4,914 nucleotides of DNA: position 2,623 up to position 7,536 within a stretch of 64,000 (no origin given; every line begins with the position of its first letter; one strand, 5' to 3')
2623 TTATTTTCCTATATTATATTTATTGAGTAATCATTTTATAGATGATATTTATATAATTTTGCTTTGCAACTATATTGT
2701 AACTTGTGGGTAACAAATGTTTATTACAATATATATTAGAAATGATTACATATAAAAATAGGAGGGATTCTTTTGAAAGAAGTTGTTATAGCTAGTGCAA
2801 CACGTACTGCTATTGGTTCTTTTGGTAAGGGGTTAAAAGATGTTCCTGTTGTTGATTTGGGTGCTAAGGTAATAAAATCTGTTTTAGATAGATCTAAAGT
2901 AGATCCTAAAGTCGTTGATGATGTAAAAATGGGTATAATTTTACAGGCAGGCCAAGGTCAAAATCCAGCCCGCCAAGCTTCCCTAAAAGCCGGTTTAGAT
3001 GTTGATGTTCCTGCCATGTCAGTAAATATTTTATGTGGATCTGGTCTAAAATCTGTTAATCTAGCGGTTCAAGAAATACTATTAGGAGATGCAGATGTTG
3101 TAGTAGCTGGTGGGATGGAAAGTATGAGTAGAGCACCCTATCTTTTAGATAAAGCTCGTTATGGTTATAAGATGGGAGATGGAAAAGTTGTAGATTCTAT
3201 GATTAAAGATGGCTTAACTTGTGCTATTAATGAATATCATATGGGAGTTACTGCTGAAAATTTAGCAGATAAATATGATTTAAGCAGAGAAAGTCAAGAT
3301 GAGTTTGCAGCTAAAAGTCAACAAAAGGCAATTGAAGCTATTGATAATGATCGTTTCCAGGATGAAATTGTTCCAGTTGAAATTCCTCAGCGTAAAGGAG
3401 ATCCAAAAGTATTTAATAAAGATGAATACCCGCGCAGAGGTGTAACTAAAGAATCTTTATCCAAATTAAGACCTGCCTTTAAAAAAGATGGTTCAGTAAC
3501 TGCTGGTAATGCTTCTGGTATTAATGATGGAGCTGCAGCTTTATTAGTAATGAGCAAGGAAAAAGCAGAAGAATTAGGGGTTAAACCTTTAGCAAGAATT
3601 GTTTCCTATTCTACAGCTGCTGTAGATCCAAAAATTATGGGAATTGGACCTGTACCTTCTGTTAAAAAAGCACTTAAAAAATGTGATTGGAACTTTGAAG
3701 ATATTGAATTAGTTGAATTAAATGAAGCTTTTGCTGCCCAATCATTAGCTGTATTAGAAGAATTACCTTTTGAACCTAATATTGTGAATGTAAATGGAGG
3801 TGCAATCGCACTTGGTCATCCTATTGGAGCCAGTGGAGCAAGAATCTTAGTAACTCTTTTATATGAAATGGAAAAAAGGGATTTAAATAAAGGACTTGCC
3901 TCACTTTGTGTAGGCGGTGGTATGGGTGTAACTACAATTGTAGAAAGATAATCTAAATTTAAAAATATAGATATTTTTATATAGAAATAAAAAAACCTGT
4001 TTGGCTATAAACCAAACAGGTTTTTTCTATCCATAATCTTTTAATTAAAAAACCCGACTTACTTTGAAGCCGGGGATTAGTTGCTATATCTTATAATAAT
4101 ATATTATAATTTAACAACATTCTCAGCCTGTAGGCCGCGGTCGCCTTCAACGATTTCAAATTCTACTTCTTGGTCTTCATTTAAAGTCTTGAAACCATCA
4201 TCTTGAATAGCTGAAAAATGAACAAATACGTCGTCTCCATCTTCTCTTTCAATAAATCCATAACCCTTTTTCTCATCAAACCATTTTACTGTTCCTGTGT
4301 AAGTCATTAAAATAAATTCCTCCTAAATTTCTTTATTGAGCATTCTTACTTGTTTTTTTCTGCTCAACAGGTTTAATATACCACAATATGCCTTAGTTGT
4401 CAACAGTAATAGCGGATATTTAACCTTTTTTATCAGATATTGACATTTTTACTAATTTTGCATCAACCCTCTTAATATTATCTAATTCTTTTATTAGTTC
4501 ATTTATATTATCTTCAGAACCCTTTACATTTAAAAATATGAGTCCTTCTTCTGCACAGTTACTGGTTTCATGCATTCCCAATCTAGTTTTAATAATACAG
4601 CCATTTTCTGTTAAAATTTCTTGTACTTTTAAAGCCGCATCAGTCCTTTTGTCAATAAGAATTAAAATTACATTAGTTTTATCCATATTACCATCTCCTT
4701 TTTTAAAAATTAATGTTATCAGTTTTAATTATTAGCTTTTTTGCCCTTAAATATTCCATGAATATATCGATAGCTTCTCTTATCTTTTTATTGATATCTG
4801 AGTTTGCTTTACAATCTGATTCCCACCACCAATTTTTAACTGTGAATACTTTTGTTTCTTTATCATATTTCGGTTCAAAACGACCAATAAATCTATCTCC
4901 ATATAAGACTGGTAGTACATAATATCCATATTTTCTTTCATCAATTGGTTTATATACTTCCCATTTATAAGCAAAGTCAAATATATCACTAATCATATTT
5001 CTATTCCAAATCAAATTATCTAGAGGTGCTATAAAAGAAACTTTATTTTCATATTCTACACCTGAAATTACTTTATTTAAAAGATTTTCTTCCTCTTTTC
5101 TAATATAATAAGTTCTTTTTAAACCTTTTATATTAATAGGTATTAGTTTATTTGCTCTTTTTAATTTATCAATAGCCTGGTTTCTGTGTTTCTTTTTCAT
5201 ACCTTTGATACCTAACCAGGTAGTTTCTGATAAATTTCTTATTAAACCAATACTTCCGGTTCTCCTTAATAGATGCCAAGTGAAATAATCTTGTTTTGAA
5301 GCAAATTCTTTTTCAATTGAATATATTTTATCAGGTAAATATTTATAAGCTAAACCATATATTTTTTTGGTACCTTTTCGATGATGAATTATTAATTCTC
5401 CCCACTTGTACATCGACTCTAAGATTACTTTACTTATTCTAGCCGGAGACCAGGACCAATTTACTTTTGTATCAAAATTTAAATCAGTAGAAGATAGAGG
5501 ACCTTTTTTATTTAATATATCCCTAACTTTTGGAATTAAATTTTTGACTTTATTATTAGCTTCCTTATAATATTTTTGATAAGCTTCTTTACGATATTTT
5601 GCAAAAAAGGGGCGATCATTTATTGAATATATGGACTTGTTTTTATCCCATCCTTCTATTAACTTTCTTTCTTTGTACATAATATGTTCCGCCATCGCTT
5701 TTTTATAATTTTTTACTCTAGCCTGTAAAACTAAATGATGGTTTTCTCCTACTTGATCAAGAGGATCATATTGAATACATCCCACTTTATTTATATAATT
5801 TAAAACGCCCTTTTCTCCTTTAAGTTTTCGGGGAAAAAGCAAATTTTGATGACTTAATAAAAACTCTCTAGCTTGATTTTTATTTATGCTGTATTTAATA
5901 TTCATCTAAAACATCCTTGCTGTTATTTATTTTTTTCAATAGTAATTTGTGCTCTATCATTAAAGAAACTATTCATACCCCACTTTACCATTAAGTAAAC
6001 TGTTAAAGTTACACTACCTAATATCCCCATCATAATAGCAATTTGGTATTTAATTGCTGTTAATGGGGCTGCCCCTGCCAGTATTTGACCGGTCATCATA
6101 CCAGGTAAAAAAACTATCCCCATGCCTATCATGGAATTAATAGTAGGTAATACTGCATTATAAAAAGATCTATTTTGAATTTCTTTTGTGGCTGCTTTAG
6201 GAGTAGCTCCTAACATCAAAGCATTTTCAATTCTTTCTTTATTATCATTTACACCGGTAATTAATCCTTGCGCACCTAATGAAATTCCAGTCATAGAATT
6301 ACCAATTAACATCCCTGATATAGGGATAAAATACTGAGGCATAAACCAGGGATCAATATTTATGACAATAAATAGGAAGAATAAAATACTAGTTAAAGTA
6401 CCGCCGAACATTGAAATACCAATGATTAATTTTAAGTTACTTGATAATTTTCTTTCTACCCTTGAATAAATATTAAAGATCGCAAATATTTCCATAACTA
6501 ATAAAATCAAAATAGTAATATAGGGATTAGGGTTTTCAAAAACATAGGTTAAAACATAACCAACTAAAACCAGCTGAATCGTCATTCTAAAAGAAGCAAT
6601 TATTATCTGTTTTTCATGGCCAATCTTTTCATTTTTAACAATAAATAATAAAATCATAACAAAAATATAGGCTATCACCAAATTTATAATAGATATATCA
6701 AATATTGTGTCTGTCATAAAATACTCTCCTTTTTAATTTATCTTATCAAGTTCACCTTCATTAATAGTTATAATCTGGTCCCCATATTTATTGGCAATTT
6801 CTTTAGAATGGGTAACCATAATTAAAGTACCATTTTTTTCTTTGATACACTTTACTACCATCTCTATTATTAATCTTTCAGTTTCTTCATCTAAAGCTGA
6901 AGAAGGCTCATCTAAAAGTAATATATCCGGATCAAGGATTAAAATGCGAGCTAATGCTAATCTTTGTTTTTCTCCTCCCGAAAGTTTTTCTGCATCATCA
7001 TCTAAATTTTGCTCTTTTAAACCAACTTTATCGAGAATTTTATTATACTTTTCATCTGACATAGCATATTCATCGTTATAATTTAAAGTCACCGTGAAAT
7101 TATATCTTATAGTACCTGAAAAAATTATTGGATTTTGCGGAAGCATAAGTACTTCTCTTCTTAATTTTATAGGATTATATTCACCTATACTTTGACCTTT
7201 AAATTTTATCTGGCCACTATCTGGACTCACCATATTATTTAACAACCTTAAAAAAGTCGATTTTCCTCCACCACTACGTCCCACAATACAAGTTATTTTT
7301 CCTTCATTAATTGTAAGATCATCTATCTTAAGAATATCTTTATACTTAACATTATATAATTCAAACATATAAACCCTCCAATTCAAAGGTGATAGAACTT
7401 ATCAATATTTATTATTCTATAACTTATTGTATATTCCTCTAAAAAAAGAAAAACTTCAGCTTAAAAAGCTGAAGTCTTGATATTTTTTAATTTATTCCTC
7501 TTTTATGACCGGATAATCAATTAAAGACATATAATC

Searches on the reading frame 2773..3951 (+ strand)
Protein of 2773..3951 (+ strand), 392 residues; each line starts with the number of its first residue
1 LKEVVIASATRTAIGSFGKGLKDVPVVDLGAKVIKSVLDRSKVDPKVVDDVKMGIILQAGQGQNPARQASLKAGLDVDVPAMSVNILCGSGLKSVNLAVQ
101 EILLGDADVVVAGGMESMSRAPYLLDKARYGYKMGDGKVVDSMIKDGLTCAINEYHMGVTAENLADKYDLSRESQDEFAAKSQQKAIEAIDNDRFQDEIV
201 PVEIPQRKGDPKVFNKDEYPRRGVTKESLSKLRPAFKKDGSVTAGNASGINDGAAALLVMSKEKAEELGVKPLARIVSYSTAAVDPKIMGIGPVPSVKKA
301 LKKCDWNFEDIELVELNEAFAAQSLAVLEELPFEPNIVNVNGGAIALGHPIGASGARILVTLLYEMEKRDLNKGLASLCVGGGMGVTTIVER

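Call 46: search_protein_families(library=pfam, proteins=[window:2773-3951:+], max_evalue=0.000001)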
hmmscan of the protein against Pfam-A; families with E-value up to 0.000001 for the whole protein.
window:2773-3951:+ (392 aa): 3 families
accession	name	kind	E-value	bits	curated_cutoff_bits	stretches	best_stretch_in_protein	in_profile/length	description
PF00108.29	Thiolase_N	-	3.6e-106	354.8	26.4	1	4-263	1-260/260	Thiolase, N-terminal domain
PF02803.24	Thiolase_C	-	1.8e-49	166.9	27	1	271-392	2-123/123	Thiolase, C-terminal domain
PF00109.32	ketoacyl-synt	-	6.9e-07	29.6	20.8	0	75-119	161-205/252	Beta-ketoacyl synthase, N-terminal domain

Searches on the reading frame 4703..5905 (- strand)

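Call 46: search_protein_families(library=pfam, proteins=[window:4703-5905:-], max_evalue=0.000001)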
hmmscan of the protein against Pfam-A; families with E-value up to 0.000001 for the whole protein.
window:4703-5905:- (400 aa): 1 family
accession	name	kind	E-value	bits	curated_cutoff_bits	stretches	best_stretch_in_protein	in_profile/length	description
PF06224.18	AlkZ-like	-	6.3e-45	154.7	25.9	1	39-366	2-317/329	DNA glycosylase AlkZ-like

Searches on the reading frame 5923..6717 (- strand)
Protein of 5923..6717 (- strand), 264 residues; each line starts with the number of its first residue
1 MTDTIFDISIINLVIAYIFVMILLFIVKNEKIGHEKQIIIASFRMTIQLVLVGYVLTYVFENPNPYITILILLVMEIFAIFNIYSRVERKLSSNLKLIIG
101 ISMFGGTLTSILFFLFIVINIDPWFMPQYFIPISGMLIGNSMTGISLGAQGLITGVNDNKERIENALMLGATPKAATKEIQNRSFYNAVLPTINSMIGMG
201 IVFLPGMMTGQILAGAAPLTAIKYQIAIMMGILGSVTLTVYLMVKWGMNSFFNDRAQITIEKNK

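Call 46: search_protein_families(library=pfam, proteins=[window:5923-6717:-], max_evalue=0.000001)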
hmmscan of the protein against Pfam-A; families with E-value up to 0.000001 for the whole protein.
window:5923-6717:- (264 aa): 1 family
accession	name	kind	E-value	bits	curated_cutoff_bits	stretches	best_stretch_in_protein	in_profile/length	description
PF03649.18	UPF0014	-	6.6e-86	288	22.6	1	11-252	2-242/242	Uncharacterised protein family (UPF0014)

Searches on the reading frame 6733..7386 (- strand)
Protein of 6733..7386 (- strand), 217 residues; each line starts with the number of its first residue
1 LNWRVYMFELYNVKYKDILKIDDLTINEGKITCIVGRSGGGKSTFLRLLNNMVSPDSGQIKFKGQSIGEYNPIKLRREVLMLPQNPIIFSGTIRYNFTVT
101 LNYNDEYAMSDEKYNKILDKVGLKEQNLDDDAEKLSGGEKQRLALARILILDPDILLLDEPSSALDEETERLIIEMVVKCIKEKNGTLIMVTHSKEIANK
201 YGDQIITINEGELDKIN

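Call 46: search_protein_families(library=pfam, proteins=[window:6733-7386:-], max_evalue=0.000001)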
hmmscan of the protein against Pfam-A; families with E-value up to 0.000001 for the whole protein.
window:6733-7386:- (217 aa): 3 families
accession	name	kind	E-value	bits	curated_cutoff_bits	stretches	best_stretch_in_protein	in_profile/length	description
PF00005.33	ABC_tran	-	2.8e-32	112.6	25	1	22-162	4-136/137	ABC transporter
PF13304.12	AAA_21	-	5.9e-15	56.5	27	0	132-197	235-302/304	AAA domain, putative AbiEii toxin, Type IV TA system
PF02463.25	SMC_N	-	1.7e-08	34.6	40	0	104-209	114-212/220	RecF/RecN/SMC N terminal domain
